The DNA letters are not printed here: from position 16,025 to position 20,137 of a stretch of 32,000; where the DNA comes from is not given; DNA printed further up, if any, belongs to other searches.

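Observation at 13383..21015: Five-gene, translationally coupled molybdoenzyme operon with Sre-like accessory genes and no assignable substrate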

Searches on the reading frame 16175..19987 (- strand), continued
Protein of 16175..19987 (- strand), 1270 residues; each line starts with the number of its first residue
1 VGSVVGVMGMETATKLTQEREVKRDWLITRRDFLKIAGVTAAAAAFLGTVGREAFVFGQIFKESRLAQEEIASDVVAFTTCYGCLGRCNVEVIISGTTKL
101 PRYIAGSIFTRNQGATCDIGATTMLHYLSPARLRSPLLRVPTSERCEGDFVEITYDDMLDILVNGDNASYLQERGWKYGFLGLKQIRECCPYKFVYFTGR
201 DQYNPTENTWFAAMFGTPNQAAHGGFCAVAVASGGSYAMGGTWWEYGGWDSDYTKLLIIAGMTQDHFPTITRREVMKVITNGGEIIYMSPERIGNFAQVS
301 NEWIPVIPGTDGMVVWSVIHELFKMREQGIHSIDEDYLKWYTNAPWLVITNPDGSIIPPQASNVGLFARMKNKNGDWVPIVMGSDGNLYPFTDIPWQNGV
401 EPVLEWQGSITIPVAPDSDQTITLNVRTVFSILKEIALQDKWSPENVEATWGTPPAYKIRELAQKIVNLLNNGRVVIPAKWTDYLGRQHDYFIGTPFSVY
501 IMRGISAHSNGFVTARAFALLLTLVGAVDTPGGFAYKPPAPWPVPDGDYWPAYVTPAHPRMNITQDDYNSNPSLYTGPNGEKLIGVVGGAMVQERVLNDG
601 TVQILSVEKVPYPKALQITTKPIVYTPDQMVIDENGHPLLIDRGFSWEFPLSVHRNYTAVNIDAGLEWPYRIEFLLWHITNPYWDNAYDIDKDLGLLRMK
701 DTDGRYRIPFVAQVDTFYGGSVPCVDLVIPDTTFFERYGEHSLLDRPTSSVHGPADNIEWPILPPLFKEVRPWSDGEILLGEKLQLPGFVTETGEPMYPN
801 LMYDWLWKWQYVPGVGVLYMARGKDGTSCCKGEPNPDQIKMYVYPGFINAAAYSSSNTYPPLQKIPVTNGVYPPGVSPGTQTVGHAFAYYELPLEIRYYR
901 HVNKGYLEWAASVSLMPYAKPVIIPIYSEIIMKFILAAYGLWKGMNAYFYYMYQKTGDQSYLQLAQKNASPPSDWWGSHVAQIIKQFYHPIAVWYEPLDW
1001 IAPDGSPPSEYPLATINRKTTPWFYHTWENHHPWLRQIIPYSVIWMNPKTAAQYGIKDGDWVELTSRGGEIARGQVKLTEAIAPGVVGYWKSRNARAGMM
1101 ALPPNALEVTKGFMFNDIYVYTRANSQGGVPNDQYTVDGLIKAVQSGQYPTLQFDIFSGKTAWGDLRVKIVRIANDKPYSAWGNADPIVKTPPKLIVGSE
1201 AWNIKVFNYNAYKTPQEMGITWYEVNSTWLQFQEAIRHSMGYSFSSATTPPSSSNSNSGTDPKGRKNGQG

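Call 16: find_encoding_contigs(protein=P0009, flank=8000, max_places=2)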
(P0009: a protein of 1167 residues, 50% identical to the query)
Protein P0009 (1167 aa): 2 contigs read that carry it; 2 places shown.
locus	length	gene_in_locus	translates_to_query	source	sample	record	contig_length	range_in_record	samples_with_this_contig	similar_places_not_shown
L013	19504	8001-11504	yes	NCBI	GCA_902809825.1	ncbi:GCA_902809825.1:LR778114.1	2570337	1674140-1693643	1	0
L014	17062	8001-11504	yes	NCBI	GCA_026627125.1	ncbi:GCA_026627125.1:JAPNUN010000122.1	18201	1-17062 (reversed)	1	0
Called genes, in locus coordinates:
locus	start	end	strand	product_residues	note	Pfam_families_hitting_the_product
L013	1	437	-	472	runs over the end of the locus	PF00330:Aconitase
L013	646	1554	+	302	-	PF00126:HTH_1, PF03466:LysR_substrate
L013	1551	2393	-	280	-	PF13531:SBP_bac_11, PF01547:SBP_bac_1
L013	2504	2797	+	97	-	PF00708:Acylphosphatase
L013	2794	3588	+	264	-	PF00005:ABC_tran, PF13304:AAA_21 (faint)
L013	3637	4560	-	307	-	PF00126:HTH_1, PF03466:LysR_substrate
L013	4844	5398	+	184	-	-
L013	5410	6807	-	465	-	PF12797:Fer4_2 (faint), PF12838:Fer4_7 (weak), PF00037:Fer4 (weak), PF13237:Fer4_10 (weak), PF14697:Fer4_21 (weak), PF12838:Fer4_7, PF13187:Fer4_9 (weak), PF12837:Fer4_6 (weak), +1 more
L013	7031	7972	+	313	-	PF03916:NrfD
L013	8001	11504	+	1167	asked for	PF00384:Molybdopterin, PF01568:Molydop_binding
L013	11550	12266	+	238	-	PF12838:Fer4_7, PF13187:Fer4_9 (weak), PF13237:Fer4_10, PF13247:Fer4_11, PF12838:Fer4_7, PF13187:Fer4_9 (weak), PF12797:Fer4_2, PF12837:Fer4_6, +5 more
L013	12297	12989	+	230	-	PF02613:Nitrate_red_del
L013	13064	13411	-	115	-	PF00355:Rieske, PF13806:Rieske_2 (weak)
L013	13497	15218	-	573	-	PF02903:Alpha-amylase_N, PF00128:Alpha-amylase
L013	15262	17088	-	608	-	PF13522:GATase_6, PF13537:GATase_7, PF01380:SIS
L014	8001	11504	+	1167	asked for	PF00384:Molybdopterin, PF01568:Molydop_binding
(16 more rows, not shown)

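Call 52: predict_structure(alignment_id=A2)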
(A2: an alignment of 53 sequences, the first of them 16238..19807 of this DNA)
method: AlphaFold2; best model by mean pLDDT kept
length: 1190 residues; sequences in the alignment: 53
mean_pLDDT: 89.1   pTM: 0.92
mean pLDDT of the five models: 89.1, 88.1, 86.9, 86.8, 86.6
residues with pLDDT >= 90: 799; 70-90: 290; 50-70: 81; < 50: 20
segments of 3 or more residues with pLDDT < 50: 1-10, 1186-1190
pLDDT, mean of each block of 10 residues (from residue 1): 36 82 77 89 88 79 81 94 93 97 98 97 97 88 78 94 65 89 85 95 69 89 92 69 90 96 98 98 98 89 96 95 98 96 98 97 98 98 96 93 98 97 97 97 80 95 98 92 87 90 95 92 93 96 95 62 89 97 95 86 94 92 75 92 93 91 94 90 71 91 93 95 96 95 95 90 95 95 92 84 96 97 95 96 97 91 95 97 97 98 98 96 96 94 92 80 57 65 88 95 90 88 85 72 82 76 94 93 94 92 89 76 75 78 77 87 91 93 55
secondary structure, 60 per line:
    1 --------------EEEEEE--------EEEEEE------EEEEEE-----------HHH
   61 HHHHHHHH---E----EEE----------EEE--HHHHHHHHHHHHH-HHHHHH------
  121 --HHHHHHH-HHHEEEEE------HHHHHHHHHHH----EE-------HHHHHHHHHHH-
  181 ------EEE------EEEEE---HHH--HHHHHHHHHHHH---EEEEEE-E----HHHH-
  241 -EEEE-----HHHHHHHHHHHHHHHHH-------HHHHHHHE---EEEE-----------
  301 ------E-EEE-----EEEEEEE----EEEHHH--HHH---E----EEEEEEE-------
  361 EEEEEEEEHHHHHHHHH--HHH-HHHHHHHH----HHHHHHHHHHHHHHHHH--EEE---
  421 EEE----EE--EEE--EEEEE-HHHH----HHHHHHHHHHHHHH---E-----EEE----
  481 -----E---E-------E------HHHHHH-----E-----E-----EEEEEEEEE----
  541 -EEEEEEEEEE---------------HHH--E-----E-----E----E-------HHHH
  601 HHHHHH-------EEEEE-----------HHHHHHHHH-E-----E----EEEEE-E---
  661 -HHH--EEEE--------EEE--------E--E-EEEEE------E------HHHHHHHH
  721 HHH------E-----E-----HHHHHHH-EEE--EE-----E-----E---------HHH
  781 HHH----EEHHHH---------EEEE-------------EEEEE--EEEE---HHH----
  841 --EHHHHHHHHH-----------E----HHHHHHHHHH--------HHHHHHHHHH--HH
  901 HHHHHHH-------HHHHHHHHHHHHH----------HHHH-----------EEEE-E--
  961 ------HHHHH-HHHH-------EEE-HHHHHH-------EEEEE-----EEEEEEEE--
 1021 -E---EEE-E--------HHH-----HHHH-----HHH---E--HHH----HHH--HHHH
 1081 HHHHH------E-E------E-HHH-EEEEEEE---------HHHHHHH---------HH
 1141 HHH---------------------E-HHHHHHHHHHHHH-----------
elements in order (helices of 4 or more, strands of 3 or more residues): E15-20 E29-34 E41-46 H58-68 E77-79 E90-92 H95-107 H109-114 H123-129 E134-138 H145-155 H169-179 E187-189 E196-200 H209-220 E224-229 H236-239 E242-245 H251-267 H275-281 E286-289 E309-311 E317-323 E328-330 E347-353 E361-368 H369-377 H384-391 H396-412 E415-417 E421-423 E432-434 E437-441 H443-446 H451-464 E474-476 H505-510 E528-536 E542-551 H597-606 E614-618 H630-638 E651-655 E667-670 E679-681 E695-699 H713-723 H742-748 E750-752 H778-783 H790-793 E803-806 E820-824 E827-830 H844-852 H869-878 H887-896 H899-907 H915-927 H938-941 E953-956 H967-971 H973-976 E984-986 H988-993 E1001-1005 E1011-1018 E1026-1028 H1047-1050 H1077-1085 E1107-1113 H1123-1129 H1139-1143 H1167-1179

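Call 55: fold_search(model_id=the predicted structure, library=pdb)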
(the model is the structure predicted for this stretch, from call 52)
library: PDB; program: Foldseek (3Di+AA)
matches with E <= 10: 875; with E <= 0.001: 164
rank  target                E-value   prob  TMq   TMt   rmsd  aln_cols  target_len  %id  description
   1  6cz7_C                1.8e-33  1.00  0.49  0.70   8.6      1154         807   15  The arsenate respiratory reductase (Arr) complex from Shewanella sp. ANA-3 (released 2018-08-15)
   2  6cz7_A                1.8e-33  1.00  0.50  0.70   8.6      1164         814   14  The arsenate respiratory reductase (Arr) complex from Shewanella sp. ANA-3 (released 2018-08-15)
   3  5e7o_A                7.5e-30  1.00  0.50  0.64   9.6      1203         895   14  Crystal structure of the perchlorate reductase PcrAB mutant W461E of PcrA from Azospira suillum PS (released 2016-03-09)
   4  2vpw_A                2.1e-29  1.00  0.47  0.74  10.0      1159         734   14  Polysulfide reductase with bound menaquinone (released 2008-06-10)
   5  5ch7_C                2.1e-29  1.00  0.46  0.60  10.4      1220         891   14  Crystal structure of the perchlorate reductase PcrAB - Phe164 gate switch intermediate - from Azospira suillum PS (released 2016-03-09)
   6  4ydd_A                2.7e-29  1.00  0.49  0.63  10.0      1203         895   14  Crystal structure of the perchlorate reductase PcrAB from Azospira suillum PS (released 2016-03-09)
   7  5ch7_A                4.6e-29  1.00  0.47  0.60  10.9      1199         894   14  Crystal structure of the perchlorate reductase PcrAB - Phe164 gate switch intermediate - from Azospira suillum PS (released 2016-03-09)
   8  7b04_K                6.8e-29  1.00  0.51  0.54  13.1      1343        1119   13  Structure of Nitrite oxidoreductase (Nxr) from the anammox bacterium Kuenenia stuttgartiensis. (released 2021-07-14)
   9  2ivf_A                1.2e-28  1.00  0.46  0.58  11.9      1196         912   13  Ethylbenzene dehydrogenase from Aromatoleum aromaticum (released 2006-09-14)
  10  4ydd_C                2.6e-28  1.00  0.48  0.63  11.4      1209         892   14  Crystal structure of the perchlorate reductase PcrAB from Azospira suillum PS (released 2016-03-09)
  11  7b04_H                3.4e-28  1.00  0.50  0.52  12.3      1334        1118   13  Structure of Nitrite oxidoreductase (Nxr) from the anammox bacterium Kuenenia stuttgartiensis. (released 2021-07-14)
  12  7b04_B                8.2e-28  1.00  0.50  0.52  13.4      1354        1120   13  Structure of Nitrite oxidoreductase (Nxr) from the anammox bacterium Kuenenia stuttgartiensis. (released 2021-07-14)
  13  7b04_N                1.4e-27  1.00  0.50  0.53  11.8      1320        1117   14  Structure of Nitrite oxidoreductase (Nxr) from the anammox bacterium Kuenenia stuttgartiensis. (released 2021-07-14)
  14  1kqf_A                2.2e-27  1.00  0.46  0.55  14.5      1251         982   13  FORMATE DEHYDROGENASE N FROM E. COLI (released 2002-03-15)
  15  7b04_Q                4.6e-27  1.00  0.50  0.53  13.8      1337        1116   13  Structure of Nitrite oxidoreductase (Nxr) from the anammox bacterium Kuenenia stuttgartiensis. (released 2021-07-14)
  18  8rcg_A                2.1e-26  1.00  0.50  0.61  13.6      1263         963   13  W-formate dehydrogenase M405S from Desulfovibrio vulgaris (released 2024-05-08)
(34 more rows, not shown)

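Call 58: search_protein_families(library=pfam, proteins=[P0031, P0018], max_evalue=0.001)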
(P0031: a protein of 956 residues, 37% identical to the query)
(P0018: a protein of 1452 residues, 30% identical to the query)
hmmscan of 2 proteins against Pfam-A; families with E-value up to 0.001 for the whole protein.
P0031 (956 aa): 3 families
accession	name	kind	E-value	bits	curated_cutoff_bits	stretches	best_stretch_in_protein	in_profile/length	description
PF00384.28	Molybdopterin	-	1.3e-19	70.8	24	1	78-610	2-342/353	Molybdopterin oxidoreductase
PF04879.21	Molybdop_Fe4S4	-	1.1e-17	64.1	22.7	1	21-71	2-52/55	Molybdopterin oxidoreductase Fe4S4 domain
PF01568.27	Molydop_binding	-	1.3e-13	51.3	26.8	1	779-863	2-89/110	Molydopterin dinucleotide binding domain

P0018 (1452 aa): 0 families

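Call 69: search_protein_representatives(protein=window:16238-19807:-)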
Query: 1190 residues. Proteins with E-value up to 0.001 (for the whole library): 1907; up to 1e-10: 651; up to 1e-30: 80. The best 150 are listed.
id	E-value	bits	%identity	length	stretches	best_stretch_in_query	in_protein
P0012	0.0e+00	1303.5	54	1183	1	11-1164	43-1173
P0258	0.0e+00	1021.9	75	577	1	202-751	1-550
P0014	3.6e-227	773.5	44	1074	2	522-1126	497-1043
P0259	1.9e-153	529.3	41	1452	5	349-710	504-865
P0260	1.4e-141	490.0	38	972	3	9-487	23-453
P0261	6.3e-113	395.1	41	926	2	12-499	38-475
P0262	4.9e-111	388.8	38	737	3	14-488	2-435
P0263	1.1e-86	308.1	36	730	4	559-786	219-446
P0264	8.3e-83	295.3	39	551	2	11-486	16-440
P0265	4.0e-76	273.1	95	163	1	760-888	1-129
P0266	1.5e-67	244.8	31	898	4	19-483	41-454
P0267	2.0e-67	244.3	42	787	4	68-291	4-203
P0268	5.7e-58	213.0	42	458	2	125-293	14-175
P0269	1.7e-56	208.1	39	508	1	123-487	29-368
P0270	7.3e-55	202.7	39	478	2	567-766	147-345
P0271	8.9e-55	202.4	39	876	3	566-786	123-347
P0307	8.4e-38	146.2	32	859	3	150-263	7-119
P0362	2.2e-27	111.7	32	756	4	7-264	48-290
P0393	1.2e-24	102.6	36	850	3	13-294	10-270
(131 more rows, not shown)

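Call 71: list_cluster_members(proteins=[P0260, P0261, P0262, P0263, P0266, P0267, P0271, P0307, P0362, P0393])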
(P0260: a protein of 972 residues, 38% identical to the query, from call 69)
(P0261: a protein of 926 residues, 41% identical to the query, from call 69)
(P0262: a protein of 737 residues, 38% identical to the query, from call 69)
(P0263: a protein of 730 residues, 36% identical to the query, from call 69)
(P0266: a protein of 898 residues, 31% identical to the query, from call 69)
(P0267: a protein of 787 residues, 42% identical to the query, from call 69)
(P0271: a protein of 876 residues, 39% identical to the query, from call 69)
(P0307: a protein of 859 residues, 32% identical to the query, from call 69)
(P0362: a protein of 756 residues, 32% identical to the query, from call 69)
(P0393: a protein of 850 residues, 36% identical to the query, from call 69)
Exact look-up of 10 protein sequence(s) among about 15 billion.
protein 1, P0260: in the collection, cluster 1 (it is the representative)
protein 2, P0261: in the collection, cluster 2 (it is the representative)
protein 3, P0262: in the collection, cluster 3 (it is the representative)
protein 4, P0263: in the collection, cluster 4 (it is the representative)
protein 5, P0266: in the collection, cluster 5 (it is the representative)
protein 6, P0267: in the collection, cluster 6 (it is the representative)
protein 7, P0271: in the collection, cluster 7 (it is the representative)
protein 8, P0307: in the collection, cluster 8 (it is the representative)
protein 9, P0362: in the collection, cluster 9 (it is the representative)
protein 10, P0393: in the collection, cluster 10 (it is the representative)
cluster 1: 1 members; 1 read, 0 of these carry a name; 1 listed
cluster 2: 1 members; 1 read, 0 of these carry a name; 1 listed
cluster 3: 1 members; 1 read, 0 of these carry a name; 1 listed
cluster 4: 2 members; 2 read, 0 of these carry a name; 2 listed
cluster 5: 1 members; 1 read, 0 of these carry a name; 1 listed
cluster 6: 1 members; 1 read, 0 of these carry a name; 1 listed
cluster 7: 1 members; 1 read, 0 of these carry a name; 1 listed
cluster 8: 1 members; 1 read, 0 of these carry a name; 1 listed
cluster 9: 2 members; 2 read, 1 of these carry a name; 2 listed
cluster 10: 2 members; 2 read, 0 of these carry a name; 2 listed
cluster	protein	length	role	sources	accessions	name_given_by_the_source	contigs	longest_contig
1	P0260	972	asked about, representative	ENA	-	-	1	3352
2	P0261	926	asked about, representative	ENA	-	-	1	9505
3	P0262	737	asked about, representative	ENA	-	-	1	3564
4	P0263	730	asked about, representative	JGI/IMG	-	-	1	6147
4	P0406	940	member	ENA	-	-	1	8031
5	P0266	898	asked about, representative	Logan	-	-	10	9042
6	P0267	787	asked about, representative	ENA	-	-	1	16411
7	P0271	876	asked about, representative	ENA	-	-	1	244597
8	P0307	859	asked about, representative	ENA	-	-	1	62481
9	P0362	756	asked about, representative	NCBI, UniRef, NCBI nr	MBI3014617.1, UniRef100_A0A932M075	MAG: molybdopterin-dependent oxidoreductase [Candidatus Tectomicrobia bacterium] | Molybdopterin-dependent oxidoreductase n=1 Tax=Tectimicrobiota bacterium TaxID=2528274 ... | molybdopterin-dependent oxidoreductase [Candidatus Tectomicrobia bacterium]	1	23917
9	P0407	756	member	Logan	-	-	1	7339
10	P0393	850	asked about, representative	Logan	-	-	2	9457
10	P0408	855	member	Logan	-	-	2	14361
